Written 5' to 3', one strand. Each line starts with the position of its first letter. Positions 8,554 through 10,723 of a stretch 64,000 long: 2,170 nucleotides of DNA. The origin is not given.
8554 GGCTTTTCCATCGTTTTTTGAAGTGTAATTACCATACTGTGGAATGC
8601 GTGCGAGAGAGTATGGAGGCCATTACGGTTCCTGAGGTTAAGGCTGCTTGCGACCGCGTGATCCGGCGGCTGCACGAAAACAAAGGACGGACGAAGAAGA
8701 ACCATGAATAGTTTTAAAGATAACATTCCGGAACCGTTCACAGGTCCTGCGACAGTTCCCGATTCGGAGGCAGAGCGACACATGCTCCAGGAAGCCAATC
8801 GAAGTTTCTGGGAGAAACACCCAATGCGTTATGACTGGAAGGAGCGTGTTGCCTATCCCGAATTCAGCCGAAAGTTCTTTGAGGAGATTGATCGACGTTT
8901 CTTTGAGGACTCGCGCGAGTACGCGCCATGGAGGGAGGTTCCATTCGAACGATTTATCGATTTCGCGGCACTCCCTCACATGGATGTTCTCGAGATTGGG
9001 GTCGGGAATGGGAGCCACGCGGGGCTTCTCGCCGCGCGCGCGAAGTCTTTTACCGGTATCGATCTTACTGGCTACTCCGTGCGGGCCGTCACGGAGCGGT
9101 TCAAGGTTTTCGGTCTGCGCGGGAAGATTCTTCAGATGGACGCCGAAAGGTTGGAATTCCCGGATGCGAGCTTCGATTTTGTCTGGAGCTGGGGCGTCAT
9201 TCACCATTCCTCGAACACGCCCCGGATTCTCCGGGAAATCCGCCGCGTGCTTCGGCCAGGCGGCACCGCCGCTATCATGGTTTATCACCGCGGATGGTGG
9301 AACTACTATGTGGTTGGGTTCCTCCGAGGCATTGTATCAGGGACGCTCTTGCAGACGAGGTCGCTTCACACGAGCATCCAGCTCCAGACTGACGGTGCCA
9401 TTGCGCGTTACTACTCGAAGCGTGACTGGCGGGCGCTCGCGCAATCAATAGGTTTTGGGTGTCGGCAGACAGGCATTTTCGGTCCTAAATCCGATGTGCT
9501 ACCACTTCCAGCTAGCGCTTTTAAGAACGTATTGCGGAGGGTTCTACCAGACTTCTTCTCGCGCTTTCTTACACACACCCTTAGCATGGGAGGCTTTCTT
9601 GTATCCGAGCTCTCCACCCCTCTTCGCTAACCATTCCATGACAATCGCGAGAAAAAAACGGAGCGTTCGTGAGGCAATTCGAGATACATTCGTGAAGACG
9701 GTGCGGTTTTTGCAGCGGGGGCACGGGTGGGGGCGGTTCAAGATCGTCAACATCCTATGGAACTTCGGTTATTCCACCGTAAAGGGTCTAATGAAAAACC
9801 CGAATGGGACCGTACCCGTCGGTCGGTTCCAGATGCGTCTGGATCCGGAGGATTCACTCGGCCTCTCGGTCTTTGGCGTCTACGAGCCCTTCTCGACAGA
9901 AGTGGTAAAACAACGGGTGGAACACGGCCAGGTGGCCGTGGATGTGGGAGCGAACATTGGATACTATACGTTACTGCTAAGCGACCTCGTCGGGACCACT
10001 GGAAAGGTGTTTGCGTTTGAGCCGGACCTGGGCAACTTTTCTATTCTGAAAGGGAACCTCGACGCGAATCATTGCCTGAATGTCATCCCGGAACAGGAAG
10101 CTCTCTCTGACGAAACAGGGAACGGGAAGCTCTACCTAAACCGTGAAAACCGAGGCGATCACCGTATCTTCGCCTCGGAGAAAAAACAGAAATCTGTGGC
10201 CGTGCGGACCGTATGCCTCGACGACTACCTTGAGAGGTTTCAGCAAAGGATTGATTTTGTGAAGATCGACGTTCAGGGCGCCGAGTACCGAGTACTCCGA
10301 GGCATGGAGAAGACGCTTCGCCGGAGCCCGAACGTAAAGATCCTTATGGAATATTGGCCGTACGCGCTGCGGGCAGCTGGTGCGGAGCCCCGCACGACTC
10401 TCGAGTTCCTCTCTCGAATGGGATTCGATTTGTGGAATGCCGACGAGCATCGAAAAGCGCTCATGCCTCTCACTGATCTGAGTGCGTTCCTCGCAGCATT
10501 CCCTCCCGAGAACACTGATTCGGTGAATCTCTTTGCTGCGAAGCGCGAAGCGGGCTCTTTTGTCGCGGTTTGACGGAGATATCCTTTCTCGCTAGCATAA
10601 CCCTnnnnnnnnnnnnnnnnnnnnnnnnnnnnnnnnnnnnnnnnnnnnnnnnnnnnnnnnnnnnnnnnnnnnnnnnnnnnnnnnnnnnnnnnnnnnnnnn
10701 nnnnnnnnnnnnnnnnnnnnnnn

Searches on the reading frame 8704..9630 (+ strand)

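Call 3: search_protein_families(library=pfam, proteins=[window:8704-9630:+], max_evalue=0.01)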
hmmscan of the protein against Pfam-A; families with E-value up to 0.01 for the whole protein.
window:8704-9630:+ (308 aa): 10 families
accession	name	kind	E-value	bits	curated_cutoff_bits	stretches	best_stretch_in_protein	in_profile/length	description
PF08241.18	Methyltransf_11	-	2.9e-23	82.8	21.2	1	96-191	1-95/95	Methyltransferase domain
PF13649.12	Methyltransf_25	-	2.7e-21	76.5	27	1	95-187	1-97/97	Methyltransferase domain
PF13489.12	Methyltransf_23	-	5.2e-15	56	27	1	82-254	10-162/164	Methyltransferase domain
PF13847.12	Methyltransf_31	-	7.6e-13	48.8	27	1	92-191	4-109/145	Methyltransferase domain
PF08242.18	Methyltransf_12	-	9.6e-13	49.1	30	1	96-188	1-97/98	Methyltransferase domain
PF01209.24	Ubie_methyltran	-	4e-06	26.8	20.1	1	95-192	51-152/233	ubiE/COQ5 methyltransferase family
PF08003.17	Methyltransf_9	-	5.9e-06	25.9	23.8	1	88-189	112-215/315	Protein of unknown function (DUF1698)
PF03141.22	Methyltransf_29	-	9.4e-05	21.6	23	1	95-188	121-214/506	Putative S-adenosyl-L-methionine-dependent methyltransferase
PF07021.18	MetW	-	0.0046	17.1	21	1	94-201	16-117/193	Methionine biosynthesis protein MetW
PF20922.3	Anamorsin_N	-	0.007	16.5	27.1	0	140-189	32-85/163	Anamorsin, N-terminal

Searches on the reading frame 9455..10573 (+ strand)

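Call 3: search_protein_families(library=pfam, proteins=[window:9455-10573:+], max_evalue=0.01)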
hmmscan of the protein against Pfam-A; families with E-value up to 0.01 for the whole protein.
window:9455-10573:+ (372 aa): 2 families
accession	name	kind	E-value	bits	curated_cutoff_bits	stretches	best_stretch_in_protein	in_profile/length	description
PF05050.19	Methyltransf_21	-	1.2e-22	81.2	22.7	1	163-325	1-172/173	Methyltransferase FkbM domain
PF02475.24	TRM5-TYW2_MTfase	-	0.0064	16.9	28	1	151-212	30-90/164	TRM5/TYW2 methyltransferase domain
